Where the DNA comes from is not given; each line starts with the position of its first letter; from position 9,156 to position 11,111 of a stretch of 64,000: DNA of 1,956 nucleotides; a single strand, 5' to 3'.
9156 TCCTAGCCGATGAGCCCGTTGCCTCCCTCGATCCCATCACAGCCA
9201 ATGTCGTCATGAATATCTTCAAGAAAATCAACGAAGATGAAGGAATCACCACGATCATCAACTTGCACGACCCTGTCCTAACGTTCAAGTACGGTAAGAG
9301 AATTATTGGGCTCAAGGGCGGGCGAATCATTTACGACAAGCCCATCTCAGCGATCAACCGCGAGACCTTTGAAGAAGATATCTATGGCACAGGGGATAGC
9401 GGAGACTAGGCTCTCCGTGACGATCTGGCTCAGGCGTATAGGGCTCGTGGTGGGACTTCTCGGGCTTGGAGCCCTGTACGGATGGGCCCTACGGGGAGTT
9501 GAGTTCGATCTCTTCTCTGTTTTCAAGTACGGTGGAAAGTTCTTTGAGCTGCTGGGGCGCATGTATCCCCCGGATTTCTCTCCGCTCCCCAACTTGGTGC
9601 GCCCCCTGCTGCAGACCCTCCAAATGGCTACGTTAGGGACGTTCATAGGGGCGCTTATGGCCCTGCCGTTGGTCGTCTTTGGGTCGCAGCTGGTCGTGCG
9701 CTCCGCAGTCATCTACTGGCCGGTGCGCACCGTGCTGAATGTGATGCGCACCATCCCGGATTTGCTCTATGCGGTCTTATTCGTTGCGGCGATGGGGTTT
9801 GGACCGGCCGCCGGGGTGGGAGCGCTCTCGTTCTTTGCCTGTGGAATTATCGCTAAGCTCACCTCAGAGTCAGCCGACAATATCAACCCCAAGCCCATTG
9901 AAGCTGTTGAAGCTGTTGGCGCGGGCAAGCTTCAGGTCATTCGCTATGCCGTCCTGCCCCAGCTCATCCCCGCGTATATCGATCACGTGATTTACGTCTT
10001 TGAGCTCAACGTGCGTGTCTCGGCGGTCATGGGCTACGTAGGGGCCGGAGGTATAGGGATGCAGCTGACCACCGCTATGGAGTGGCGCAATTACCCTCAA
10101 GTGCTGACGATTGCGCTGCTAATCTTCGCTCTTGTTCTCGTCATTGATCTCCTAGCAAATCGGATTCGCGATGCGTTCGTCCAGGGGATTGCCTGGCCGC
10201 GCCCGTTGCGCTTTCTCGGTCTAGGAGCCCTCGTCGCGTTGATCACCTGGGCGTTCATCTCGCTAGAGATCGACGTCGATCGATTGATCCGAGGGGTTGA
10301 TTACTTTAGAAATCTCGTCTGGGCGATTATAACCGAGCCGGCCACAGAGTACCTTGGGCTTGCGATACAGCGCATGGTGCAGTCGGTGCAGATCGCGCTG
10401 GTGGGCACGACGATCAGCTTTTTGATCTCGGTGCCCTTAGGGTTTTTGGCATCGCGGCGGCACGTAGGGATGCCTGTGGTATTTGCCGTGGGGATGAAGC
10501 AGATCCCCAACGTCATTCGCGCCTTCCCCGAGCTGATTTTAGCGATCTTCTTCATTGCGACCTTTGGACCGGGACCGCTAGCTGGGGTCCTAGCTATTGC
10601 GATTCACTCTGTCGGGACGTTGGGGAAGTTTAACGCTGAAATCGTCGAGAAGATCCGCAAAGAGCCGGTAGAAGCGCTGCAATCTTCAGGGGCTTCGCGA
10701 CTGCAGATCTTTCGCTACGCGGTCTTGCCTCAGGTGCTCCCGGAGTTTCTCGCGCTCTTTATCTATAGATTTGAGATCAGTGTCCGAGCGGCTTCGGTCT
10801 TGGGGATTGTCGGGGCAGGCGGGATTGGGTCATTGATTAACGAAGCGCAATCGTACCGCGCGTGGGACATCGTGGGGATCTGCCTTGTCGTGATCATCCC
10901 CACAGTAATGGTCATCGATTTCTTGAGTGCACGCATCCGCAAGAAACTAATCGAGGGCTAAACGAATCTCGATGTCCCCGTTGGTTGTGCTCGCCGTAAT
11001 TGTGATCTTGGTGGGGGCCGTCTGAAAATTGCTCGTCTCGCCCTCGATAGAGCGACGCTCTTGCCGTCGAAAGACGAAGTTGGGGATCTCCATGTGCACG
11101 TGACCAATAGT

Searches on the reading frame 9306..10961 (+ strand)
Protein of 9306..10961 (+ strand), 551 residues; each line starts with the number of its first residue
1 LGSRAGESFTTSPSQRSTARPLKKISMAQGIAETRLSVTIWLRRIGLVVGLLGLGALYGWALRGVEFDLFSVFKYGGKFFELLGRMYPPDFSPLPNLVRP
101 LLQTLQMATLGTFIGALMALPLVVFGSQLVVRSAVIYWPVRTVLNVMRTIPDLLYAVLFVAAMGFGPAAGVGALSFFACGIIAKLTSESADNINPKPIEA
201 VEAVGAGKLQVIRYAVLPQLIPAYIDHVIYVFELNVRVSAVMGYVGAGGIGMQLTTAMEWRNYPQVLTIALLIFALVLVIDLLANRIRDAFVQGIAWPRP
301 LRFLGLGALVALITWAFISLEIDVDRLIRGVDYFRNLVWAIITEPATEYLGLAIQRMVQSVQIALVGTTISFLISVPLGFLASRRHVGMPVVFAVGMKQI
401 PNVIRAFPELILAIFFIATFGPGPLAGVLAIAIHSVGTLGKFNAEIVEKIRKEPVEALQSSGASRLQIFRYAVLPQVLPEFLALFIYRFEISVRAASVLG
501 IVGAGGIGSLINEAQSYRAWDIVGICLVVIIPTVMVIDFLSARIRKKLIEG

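Call 74: search_protein_families(library=pfam, proteins=[window:9306-10961:+], max_evalue=0.00001)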
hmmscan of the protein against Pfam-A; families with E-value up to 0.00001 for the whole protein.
window:9306-10961:+ (551 aa): 1 family
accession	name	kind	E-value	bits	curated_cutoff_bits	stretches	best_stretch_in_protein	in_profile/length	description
PF00528.27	BPD_transp_1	-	5.1e-37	127.8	26.4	2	111-295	1-182/184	Binding-protein-dependent transport system inner membrane component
